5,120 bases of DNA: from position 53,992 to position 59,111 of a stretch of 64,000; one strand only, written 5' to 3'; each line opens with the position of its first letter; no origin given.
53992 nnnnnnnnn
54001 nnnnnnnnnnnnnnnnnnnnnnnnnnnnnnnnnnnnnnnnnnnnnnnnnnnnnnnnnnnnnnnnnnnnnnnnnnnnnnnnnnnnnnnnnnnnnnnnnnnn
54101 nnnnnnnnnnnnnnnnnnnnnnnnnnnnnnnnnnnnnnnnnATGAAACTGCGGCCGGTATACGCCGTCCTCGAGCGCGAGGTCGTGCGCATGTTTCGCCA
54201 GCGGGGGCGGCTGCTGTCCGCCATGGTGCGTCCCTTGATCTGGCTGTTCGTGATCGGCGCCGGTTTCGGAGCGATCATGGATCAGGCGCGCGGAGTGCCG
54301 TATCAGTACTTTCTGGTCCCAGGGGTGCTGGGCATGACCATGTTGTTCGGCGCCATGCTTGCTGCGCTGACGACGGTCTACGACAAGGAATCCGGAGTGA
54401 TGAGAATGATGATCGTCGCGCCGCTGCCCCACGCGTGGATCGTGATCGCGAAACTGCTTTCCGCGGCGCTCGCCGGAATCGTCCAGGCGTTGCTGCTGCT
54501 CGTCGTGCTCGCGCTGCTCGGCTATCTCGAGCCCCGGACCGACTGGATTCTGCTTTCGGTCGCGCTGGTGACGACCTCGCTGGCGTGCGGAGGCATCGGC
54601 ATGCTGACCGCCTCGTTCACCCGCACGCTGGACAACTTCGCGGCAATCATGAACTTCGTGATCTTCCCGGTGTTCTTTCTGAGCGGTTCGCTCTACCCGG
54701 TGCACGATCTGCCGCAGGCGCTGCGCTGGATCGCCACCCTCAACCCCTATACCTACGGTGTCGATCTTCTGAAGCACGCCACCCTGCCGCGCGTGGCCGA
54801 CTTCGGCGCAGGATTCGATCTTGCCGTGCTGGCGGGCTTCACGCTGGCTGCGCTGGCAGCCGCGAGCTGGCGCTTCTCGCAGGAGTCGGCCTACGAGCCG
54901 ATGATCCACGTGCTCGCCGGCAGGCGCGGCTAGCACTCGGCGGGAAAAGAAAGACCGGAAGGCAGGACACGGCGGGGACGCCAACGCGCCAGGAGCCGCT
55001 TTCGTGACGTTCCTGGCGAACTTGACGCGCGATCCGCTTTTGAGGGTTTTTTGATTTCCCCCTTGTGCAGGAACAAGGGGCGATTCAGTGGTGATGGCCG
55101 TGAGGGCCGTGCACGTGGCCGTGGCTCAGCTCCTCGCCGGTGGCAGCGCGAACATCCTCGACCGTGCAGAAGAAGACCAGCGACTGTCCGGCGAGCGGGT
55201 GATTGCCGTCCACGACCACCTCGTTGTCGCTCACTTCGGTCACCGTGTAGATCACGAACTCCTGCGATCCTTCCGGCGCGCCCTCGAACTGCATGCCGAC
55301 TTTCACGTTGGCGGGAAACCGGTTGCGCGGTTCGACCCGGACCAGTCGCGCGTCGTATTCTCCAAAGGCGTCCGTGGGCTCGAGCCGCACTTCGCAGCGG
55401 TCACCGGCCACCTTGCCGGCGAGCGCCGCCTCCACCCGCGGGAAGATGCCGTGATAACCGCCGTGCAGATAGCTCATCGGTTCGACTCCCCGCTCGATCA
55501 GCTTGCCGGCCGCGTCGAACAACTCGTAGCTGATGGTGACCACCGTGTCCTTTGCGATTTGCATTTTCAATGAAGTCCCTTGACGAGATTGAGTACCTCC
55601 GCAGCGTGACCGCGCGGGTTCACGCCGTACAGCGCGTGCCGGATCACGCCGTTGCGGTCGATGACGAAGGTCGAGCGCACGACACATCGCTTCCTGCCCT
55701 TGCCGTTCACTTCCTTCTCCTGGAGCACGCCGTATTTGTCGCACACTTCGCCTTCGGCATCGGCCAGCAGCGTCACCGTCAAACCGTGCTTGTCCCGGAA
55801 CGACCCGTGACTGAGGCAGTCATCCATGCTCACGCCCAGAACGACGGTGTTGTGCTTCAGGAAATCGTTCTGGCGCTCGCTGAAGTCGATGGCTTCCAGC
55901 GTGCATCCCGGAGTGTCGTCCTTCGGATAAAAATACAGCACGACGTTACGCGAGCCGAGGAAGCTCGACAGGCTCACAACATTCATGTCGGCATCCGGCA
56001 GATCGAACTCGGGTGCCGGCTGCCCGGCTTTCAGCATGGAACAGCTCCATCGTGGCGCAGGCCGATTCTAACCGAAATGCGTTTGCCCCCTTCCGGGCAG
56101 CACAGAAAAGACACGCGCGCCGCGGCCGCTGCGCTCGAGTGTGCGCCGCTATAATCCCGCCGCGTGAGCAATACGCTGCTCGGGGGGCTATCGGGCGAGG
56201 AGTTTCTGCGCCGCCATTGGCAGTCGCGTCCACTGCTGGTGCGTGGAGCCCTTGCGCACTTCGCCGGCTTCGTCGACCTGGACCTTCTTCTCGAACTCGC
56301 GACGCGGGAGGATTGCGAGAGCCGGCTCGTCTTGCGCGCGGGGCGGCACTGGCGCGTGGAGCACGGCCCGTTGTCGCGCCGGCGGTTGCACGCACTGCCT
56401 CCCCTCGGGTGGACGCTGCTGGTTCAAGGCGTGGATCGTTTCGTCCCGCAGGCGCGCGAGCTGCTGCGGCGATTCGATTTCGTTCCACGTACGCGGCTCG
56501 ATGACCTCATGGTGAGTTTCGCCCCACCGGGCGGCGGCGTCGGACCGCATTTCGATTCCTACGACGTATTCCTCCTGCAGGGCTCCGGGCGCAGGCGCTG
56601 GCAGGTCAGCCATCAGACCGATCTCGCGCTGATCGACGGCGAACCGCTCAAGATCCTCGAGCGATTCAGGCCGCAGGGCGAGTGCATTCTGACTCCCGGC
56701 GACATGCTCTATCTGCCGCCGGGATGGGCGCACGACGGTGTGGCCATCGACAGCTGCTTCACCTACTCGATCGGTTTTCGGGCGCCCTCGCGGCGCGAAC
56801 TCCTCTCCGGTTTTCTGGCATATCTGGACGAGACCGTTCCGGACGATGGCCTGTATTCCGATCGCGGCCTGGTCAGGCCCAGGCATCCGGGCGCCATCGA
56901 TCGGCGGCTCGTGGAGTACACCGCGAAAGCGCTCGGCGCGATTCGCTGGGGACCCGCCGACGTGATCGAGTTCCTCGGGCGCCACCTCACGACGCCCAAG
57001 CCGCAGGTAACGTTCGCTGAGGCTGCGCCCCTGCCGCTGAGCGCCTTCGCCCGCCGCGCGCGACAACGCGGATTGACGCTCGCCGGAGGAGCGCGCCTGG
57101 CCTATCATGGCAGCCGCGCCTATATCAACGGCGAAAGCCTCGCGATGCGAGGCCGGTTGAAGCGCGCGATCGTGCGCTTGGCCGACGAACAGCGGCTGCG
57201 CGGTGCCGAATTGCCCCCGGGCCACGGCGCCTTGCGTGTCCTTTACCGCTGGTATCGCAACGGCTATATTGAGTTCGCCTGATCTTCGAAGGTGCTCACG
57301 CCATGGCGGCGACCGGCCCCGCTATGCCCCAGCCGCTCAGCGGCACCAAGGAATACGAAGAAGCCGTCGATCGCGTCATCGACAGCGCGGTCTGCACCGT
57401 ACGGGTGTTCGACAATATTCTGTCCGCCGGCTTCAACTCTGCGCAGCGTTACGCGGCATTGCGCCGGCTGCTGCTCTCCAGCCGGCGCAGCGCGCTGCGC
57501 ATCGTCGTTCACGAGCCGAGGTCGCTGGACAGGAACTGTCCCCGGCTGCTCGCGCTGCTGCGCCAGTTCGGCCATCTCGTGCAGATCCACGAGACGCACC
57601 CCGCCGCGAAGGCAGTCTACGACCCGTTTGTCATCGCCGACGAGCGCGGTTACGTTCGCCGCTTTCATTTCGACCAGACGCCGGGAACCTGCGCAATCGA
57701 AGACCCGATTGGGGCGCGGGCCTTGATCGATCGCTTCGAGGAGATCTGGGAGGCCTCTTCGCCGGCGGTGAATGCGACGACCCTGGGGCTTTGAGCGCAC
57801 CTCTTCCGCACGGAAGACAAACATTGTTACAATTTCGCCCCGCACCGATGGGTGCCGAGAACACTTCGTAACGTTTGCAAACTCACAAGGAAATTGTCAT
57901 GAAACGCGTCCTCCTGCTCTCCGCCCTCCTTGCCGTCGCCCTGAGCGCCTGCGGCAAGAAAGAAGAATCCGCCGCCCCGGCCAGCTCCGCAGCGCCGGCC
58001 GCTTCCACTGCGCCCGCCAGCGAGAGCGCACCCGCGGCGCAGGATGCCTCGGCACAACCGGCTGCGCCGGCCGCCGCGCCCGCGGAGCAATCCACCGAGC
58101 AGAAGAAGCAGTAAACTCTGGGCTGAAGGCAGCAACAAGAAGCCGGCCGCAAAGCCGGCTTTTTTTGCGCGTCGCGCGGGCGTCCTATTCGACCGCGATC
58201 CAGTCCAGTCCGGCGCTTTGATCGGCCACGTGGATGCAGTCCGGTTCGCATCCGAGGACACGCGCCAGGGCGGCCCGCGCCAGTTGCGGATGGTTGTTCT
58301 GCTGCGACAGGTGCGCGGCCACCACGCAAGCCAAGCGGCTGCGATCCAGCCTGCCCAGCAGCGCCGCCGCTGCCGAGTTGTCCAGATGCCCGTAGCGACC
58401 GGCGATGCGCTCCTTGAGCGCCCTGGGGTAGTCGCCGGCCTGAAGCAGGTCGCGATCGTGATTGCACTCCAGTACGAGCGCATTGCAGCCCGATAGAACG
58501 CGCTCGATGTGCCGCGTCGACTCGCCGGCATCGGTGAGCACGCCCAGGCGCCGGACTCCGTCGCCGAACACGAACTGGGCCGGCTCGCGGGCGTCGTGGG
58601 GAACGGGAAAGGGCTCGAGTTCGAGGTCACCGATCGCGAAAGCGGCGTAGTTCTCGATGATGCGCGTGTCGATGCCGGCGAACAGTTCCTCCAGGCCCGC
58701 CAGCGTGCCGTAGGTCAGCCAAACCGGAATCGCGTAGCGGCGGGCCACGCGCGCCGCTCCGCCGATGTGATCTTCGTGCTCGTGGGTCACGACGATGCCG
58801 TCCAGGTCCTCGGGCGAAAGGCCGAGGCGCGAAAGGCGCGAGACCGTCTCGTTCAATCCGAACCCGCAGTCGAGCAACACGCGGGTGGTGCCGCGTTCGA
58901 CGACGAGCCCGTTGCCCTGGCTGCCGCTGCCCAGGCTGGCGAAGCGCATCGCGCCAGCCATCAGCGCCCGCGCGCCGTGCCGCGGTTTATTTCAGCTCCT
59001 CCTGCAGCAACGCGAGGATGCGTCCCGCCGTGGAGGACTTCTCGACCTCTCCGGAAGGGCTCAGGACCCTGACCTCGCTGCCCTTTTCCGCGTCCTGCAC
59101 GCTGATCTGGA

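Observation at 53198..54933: ABC-2 type exporter translationally coupled to pqqE: candidate for the missing PQQ export step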

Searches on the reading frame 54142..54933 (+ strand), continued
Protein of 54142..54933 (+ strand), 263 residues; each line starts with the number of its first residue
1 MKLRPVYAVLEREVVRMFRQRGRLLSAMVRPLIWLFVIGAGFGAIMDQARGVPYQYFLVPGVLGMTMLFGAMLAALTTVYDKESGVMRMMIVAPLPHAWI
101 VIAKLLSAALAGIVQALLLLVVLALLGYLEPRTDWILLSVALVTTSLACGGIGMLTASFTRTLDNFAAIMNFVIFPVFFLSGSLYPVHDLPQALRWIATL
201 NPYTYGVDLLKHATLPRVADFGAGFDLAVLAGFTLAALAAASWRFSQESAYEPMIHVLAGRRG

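Call 56: fold_search(model_id=the predicted structure, library=pdb)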
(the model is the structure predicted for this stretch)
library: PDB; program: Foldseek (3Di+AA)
matches with E <= 10: 297; with E <= 0.001: 16
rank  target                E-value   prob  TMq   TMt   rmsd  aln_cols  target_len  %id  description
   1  8tsl_C                1.5e-05  1.00  0.64  0.65   4.9       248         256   22  S. thermodepolymerans KpsM-KpsE in Apo 2 state with rigid body fitted KpsT (released 2024-04-17)
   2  8yzp_A                2.0e-05  1.00  0.64  0.28   3.6       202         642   17  Tribolium castaneum ABCH-9C in complex with ceramide(d36:1) (released 2025-04-16)
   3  8tsh_C                3.6e-05  1.00  0.65  0.66   4.8       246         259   21  S. thermodepolymerans KpsMT(E151Q)-KpsE in complex with ATP (released 2024-04-17)
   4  8z01_A                5.4e-05  1.00  0.61  0.27   3.2       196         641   17  Tribolium castaneum ABCH-9C(E224Q) mutant in complex with LMNG and ceramide(d36:1) (released 2025-04-16)
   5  8tun_C                1.1e-04  1.00  0.64  0.65   4.9       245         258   21  S. thermodepolymerans KpsM-KpsE in Glycolipid 1 state with rigid body fitted KpsT (released 2024-04-17)
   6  8tsh_D                2.0e-04  1.00  0.60  0.62   4.8       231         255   22  S. thermodepolymerans KpsMT(E151Q)-KpsE in complex with ATP (released 2024-04-17)
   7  8z01_B                2.1e-04  1.00  0.63  0.27   3.5       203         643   16  Tribolium castaneum ABCH-9C(E224Q) mutant in complex with LMNG and ceramide(d36:1) (released 2025-04-16)
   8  8z0j_A                3.1e-04  1.00  0.57  0.26   3.8       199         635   16  Tribolium castaneum ABCH-9C(E224Q) mutant complexed with ATP in the presence of fenoxycarb (released 2025-04-16)
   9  8z0i_A                3.8e-04  1.00  0.63  0.28   3.4       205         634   16  Tribolium castaneum ABCH-9C(E224Q) mutant in complex with ATP (released 2025-04-16)
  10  8i3d_A                3.8e-04  1.00  0.59  0.30   5.6       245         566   13  Cryo-EM structure of abscisic acid transporter AtABCG25 (released 2023-09-13)
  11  8tsi_C                4.5e-04  1.00  0.64  0.65   4.9       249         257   21  S. thermodepolymerans KpsMT-KpsE in complex with ADP:AlF4- (released 2024-04-17)
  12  7jr7_B                6.4e-04  1.00  0.55  0.29   6.4       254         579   14  Cryo-EM structure of ABCG5/G8 in complex with Fab 2E10 and 11F4 (released 2021-04-07)
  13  7r8b_B                7.3e-04  1.00  0.59  0.31   5.9       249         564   13  The structure of human ABCG5/ABCG8 supplemented with cholesterol (released 2021-09-08)
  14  7r89_B                8.3e-04  1.00  0.58  0.32   6.5       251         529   13  The structure of human ABCG5/ABCG8 purified from yeast (released 2021-09-08)
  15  7r88_B                9.1e-04  1.00  0.50  0.27   7.9       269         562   12  The structure of human ABCG5-I529W/ABCG8-WT (released 2021-09-08)
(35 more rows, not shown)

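Call 59: find_related_loci(query=A2, collection=metagenome_contigs, flank=8000)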
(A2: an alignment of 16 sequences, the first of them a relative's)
Query A2 (268 aa) in metagenome_contigs; peptide patterns used: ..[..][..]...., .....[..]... (x = any residue, [..] = any of these).
600 stretches matched a pattern (row limit reached: there are more); 557 encode a relative of the query (tblastn E <= 1e-3); the best 80 are kept; 80 distinct loci.
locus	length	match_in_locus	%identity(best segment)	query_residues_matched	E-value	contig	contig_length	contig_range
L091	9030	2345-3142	62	1-268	1e-100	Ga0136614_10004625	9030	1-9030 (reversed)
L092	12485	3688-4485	62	1-268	3e-100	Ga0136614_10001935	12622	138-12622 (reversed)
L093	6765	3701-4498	56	1-266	4e-95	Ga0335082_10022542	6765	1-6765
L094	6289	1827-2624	55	1-266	2e-95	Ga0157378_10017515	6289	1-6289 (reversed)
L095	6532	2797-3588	55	3-266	5e-94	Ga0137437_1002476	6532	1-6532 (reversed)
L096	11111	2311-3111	55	1-267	2e-92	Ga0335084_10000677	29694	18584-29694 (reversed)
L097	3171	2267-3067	56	1-267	8e-94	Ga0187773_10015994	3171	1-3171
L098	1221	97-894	53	1-266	4e-99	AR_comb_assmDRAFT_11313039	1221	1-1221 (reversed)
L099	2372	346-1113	56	1-256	2e-94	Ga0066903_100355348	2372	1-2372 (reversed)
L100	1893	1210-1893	59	3-230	3e-96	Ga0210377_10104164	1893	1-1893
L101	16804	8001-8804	56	1-268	9e-91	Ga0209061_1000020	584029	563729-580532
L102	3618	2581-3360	54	3-263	3e-91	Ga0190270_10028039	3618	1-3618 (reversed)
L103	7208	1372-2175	55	1-268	1e-89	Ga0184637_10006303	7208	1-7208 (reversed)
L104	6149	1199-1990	54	3-266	1e-89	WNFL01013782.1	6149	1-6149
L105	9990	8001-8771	54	7-263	7e-89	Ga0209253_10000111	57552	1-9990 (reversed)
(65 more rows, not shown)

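Call 66: find_encoding_contigs(protein=P0241, flank=8000, max_places=2)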
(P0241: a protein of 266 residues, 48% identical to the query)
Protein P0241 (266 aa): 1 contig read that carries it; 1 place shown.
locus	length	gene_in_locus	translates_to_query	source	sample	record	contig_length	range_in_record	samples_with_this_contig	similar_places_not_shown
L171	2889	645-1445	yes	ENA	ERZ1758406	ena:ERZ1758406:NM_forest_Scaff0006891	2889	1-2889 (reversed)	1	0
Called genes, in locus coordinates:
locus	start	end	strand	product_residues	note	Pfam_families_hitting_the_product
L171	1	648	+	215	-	?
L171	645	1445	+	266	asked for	PF01061:ABC2_membrane, PF12679:ABC2_membrane_2 (weak), PF12730:ABC2_membrane_4 (faint), PF12698:ABC2_membrane_3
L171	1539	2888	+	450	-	?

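Call 67: find_encoding_contigs(protein=P0245, flank=8000, max_places=2)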
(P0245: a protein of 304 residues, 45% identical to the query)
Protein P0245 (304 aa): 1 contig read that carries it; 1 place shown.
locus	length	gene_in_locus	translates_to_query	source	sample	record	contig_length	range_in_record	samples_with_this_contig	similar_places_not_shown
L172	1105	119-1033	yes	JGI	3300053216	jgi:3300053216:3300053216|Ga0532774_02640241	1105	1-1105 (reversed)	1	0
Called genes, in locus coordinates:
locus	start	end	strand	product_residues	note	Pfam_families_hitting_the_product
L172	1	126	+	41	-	?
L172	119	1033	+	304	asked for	PF01061:ABC2_membrane, PF12698:ABC2_membrane_3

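Call 72: list_cluster_members(proteins=[P0145, P0146, P0164, P0168, P0171, P0174, P0175, P0183, P0190, P0193])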
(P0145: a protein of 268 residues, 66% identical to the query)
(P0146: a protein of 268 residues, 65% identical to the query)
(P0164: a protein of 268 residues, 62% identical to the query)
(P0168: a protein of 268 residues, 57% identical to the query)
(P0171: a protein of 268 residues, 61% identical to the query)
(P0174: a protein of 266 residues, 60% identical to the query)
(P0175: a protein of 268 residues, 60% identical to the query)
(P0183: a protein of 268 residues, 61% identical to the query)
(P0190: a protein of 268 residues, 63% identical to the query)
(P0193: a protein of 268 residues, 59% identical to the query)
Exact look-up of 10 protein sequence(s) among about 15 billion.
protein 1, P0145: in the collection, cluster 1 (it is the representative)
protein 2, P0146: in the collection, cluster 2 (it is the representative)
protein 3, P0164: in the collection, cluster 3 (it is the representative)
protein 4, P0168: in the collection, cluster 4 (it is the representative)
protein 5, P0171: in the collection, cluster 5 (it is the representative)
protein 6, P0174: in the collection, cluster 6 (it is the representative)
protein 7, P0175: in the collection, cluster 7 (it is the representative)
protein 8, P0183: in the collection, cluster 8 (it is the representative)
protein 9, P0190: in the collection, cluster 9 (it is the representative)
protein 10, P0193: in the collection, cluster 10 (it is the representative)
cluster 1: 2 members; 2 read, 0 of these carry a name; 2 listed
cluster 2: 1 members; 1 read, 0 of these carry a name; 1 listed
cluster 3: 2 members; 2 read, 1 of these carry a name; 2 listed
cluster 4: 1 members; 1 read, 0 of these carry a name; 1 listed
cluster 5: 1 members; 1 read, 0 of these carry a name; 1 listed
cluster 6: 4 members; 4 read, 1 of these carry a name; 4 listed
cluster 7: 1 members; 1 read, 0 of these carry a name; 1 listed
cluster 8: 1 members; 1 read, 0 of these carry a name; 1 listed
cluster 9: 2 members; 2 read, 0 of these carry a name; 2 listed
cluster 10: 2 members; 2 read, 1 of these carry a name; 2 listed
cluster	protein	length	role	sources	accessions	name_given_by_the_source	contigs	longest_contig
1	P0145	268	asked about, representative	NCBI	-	-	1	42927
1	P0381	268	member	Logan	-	-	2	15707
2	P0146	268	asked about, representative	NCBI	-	-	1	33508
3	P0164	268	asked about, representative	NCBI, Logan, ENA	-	-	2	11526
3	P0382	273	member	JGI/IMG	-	ABC-2 type transport system permease protein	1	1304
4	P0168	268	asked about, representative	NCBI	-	-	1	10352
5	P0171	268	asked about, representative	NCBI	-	-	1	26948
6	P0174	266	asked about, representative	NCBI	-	-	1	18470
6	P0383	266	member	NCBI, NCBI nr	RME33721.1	MAG: ABC transporter [Gammaproteobacteria bacterium]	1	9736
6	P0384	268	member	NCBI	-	-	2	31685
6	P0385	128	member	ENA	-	-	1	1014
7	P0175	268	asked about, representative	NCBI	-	-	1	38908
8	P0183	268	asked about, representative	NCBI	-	-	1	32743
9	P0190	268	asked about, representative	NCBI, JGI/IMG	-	-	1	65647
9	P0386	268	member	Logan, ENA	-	-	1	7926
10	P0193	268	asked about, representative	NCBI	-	-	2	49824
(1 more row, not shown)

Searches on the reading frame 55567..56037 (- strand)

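Call 7: search_protein_families(library=pfam, proteins=[window:55567-56037:-])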
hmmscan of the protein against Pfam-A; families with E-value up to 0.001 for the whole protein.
window:55567-56037:- (156 aa): 2 families
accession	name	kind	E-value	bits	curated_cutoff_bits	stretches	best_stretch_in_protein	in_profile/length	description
PF00578.27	AhpC-TSA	-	1.7e-37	128.5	26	1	5-134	2-123/124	AhpC/TSA family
PF08534.16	Redoxin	-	9.8e-24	84.3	26.6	1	3-143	1-139/148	Redoxin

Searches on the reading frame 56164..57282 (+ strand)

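Call 7: search_protein_families(library=pfam, proteins=[window:56164-57282:+])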
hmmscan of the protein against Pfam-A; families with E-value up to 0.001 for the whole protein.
window:56164-57282:+ (372 aa): 4 families
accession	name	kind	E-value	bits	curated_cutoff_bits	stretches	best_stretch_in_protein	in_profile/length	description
PF08007.18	JmjC_2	-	7.4e-37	126.2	22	1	99-213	1-127/127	JmjC domain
PF20514.4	ROXA-like_wH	-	1.1e-07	32.3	22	1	260-349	2-95/119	ROXA-like winged helix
PF13621.12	Cupin_8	-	0.00025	21.5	27.4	0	147-191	187-231/252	Cupin-like domain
PF02311.25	AraC_binding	-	0.00025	21.2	21.1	1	172-216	41-87/135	AraC-like ligand binding domain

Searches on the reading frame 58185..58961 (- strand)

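Call 7: search_protein_families(library=pfam, proteins=[window:58185-58961:-])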
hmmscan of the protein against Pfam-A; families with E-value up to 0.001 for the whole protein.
window:58185-58961:- (258 aa): 3 families
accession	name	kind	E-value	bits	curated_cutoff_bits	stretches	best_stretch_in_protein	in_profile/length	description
PF12706.13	Lactamase_B_2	-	1.1e-23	84.3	27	1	26-211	1-196/200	Beta-lactamase superfamily domain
PF00753.33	Lactamase_B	-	8.2e-17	62.2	22.7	1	13-134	3-117/196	Metallo-beta-lactamase superfamily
PF23023.1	Anti-Pycsar_Apyc1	-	7e-05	22.8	50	1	20-76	24-77/250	Anti-Pycsar protein Apyc1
